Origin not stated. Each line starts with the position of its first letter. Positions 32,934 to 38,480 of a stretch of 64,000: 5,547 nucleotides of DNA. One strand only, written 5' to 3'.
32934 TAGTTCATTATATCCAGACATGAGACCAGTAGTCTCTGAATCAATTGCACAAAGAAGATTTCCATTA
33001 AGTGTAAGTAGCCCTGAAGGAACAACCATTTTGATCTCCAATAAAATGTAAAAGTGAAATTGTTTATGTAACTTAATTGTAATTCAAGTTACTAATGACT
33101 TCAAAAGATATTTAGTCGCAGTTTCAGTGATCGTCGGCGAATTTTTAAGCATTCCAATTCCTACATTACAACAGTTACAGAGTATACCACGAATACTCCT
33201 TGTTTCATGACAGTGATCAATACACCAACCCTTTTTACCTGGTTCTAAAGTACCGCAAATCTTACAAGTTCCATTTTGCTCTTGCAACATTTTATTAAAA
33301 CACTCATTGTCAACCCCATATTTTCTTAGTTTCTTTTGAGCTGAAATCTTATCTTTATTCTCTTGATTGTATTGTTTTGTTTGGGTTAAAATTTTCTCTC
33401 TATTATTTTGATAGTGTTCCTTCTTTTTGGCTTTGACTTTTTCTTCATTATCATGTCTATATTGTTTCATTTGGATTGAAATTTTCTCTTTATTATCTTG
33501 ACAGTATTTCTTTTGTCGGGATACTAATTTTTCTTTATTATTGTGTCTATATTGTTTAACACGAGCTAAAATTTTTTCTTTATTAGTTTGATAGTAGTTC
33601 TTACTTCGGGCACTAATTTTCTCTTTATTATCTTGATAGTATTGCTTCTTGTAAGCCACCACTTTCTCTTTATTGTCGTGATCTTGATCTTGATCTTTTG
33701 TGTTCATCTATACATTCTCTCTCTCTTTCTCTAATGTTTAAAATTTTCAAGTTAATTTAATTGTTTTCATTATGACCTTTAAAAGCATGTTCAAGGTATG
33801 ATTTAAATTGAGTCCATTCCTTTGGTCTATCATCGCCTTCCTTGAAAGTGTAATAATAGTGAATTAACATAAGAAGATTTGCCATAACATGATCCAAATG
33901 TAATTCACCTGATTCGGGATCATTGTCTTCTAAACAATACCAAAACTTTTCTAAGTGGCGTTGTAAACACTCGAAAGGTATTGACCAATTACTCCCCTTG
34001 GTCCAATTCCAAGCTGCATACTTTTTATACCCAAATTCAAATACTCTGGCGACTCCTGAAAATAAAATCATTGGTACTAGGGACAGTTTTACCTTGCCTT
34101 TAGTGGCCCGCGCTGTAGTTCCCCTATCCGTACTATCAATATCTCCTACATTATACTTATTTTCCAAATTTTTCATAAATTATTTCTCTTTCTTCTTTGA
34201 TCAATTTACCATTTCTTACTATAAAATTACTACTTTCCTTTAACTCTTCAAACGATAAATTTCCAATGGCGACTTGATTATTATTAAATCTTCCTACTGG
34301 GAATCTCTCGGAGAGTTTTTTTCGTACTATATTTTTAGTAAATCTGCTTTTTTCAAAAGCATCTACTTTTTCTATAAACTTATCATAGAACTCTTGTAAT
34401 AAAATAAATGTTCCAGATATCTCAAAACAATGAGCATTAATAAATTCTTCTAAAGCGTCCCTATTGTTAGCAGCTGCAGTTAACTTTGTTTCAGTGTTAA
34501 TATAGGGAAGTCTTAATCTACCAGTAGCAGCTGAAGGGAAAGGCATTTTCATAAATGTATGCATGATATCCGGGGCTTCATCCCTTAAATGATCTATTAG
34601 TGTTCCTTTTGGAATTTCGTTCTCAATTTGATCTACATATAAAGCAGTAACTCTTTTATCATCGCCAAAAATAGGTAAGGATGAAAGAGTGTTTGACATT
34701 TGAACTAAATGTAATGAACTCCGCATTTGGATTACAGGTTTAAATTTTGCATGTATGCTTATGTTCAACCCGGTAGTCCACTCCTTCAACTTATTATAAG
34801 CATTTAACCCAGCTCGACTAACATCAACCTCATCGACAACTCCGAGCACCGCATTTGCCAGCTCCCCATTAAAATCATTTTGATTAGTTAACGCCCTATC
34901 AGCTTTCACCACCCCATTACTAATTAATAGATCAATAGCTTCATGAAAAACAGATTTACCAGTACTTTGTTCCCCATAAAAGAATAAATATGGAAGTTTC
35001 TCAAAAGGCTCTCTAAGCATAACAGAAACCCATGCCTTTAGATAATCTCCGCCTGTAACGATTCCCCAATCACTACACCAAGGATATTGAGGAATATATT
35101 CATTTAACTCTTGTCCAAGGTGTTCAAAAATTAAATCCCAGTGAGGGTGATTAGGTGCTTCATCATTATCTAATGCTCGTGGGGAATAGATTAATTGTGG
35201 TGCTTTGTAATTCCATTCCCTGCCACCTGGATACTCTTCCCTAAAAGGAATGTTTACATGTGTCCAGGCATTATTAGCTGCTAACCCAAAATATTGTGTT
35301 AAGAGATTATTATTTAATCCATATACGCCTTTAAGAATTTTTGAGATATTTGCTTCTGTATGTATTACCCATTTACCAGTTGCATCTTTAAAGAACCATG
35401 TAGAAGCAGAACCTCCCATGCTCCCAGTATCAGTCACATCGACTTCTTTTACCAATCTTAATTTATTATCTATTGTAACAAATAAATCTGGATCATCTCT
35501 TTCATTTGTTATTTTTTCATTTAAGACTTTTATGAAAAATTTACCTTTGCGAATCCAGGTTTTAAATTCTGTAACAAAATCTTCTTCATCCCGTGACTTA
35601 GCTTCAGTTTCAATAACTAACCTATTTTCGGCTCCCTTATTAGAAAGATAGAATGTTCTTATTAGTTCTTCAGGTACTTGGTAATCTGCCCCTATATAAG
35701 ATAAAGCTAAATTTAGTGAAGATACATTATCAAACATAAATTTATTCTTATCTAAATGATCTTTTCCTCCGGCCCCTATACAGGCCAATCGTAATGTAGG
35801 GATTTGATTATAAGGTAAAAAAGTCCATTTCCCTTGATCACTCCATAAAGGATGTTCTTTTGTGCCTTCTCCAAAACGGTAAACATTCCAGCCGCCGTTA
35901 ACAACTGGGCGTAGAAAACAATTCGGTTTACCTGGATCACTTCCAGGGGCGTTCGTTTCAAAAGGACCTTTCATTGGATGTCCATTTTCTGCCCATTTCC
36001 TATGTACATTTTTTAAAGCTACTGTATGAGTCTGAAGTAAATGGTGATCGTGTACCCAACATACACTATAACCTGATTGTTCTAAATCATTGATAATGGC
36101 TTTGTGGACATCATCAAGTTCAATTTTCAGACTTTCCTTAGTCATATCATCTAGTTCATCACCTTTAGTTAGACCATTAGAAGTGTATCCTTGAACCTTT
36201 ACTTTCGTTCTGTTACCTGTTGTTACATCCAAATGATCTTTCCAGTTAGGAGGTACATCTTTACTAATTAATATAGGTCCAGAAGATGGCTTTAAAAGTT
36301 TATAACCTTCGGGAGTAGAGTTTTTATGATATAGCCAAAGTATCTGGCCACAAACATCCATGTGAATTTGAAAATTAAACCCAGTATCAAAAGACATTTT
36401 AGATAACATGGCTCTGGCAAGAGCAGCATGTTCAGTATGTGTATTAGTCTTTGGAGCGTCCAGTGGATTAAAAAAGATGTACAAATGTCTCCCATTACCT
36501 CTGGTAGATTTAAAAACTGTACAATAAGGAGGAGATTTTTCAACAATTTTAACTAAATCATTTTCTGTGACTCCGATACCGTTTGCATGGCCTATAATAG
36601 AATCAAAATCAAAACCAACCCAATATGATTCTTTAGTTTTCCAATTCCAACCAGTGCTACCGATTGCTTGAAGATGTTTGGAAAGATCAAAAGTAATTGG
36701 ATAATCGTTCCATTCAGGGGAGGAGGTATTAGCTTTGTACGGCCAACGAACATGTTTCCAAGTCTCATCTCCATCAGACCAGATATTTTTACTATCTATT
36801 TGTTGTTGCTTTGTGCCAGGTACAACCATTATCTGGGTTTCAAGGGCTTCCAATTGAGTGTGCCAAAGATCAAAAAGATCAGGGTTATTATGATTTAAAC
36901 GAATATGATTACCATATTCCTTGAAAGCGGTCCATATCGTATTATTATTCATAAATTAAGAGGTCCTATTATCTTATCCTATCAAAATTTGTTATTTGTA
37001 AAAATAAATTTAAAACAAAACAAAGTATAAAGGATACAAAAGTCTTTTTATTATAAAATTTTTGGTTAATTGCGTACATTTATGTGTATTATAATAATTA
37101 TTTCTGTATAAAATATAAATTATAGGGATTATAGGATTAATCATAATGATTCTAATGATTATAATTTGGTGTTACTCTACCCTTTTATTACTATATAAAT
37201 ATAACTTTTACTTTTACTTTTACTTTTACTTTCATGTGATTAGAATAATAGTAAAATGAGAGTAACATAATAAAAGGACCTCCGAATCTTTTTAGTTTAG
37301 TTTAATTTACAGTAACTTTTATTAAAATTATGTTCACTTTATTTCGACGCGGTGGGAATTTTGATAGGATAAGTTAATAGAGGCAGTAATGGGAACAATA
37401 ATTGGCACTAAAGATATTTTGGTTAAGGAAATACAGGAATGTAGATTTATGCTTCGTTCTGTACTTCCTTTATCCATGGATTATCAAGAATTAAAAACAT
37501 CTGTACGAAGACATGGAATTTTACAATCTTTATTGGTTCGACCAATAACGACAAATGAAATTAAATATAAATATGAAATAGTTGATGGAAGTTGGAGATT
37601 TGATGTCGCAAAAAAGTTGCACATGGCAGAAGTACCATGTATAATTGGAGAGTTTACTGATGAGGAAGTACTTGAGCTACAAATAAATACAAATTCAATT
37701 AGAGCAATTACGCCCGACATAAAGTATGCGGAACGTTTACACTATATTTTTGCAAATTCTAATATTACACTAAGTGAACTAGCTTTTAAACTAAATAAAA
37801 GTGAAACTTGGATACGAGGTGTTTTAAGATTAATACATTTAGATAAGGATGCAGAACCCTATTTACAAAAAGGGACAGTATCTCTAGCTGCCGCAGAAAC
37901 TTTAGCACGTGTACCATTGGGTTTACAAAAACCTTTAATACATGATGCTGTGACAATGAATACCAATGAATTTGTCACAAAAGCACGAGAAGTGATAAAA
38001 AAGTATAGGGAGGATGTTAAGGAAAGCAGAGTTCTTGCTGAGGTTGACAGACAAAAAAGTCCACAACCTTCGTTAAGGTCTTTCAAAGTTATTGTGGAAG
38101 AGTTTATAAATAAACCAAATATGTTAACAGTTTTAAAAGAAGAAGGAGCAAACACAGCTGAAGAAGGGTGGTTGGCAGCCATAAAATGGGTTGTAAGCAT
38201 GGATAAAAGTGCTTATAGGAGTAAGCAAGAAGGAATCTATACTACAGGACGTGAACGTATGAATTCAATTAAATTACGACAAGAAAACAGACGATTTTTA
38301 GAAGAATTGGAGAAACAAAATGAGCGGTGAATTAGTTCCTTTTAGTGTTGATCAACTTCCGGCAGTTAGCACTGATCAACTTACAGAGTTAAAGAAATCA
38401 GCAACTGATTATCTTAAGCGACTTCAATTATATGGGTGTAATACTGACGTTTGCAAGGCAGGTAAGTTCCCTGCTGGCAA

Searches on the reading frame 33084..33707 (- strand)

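Call 49: search_protein_families(library=phrogs, proteins=[window:33084-33707:-], max_evalue=0.0001)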
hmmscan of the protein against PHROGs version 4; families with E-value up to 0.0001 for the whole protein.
window:33084-33707:- (207 aa): 6 families
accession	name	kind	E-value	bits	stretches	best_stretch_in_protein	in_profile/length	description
phrog_2914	-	DNA, RNA and nucleotide metabolism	6.3e-28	98.8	1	65-204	19-155/190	endonuclease VII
phrog_2633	-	DNA, RNA and nucleotide metabolism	7.8e-24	85.5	1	70-203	9-138/142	endonuclease VII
phrog_307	-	DNA, RNA and nucleotide metabolism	2.2e-19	71.6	1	108-203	83-178/334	endonuclease VII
phrog_423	-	DNA, RNA and nucleotide metabolism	2.3e-12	48.2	1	135-190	13-70/159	endonuclease VII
phrog_7091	-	DNA, RNA and nucleotide metabolism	2e-09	38.9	1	33-94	56-117/132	HNH endonuclease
phrog_36724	-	unknown function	8.8e-09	36.5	0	71-128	3-61/88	-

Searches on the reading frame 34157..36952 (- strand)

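Call 49: search_protein_families(library=phrogs, proteins=[window:34157-36952:-], max_evalue=0.0001)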
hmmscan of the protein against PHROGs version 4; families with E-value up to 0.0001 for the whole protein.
window:34157-36952:- (931 aa): 2 families
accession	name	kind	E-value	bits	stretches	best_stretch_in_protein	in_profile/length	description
phrog_1156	-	DNA, RNA and nucleotide metabolism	1.1e-15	58.3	1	637-905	541-814/855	DNA primase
phrog_1829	-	DNA, RNA and nucleotide metabolism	2e-14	53.7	1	637-894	488-740/772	DNA primase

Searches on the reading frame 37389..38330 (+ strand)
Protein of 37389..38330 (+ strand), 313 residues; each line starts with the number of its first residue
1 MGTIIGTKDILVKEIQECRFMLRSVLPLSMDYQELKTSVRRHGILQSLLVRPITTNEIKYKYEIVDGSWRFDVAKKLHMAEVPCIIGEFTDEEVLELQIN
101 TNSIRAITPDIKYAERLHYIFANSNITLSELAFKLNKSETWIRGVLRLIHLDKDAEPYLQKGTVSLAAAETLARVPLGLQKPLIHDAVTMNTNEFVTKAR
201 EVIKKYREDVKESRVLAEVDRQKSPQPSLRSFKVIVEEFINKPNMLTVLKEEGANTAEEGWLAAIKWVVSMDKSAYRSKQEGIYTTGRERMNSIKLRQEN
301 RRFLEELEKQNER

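Call 48: search_protein_families(library=phrogs, proteins=[window:37389-38330:+], max_evalue=0.0001)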
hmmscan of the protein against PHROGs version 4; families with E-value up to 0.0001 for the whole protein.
window:37389-38330:+ (313 aa): 8 families
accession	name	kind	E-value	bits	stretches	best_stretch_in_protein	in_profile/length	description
phrog_4715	-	DNA, RNA and nucleotide metabolism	4e-19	69.5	1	31-226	170-378/630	ParB-like partition protein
phrog_3264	-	DNA, RNA and nucleotide metabolism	1e-13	52.6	1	33-310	73-330/337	ParB-like partition protein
phrog_6218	-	DNA, RNA and nucleotide metabolism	1.8e-13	51.5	1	31-220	26-212/506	ParB-like partition protein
phrog_1033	-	DNA, RNA and nucleotide metabolism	5.2e-08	34.1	1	33-210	59-210/334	ParB-like partition protein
phrog_620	-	DNA, RNA and nucleotide metabolism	1.4e-06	29.5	1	31-105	31-98/217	ParB-like partition protein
phrog_498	-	other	3.3e-06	26.9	1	31-108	57-131/633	DNA methyltransferase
phrog_17439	-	unknown function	1.8e-05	25.3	1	11-103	22-108/240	-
phrog_18726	-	unknown function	4.6e-05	23.3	0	78-210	104-232/572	-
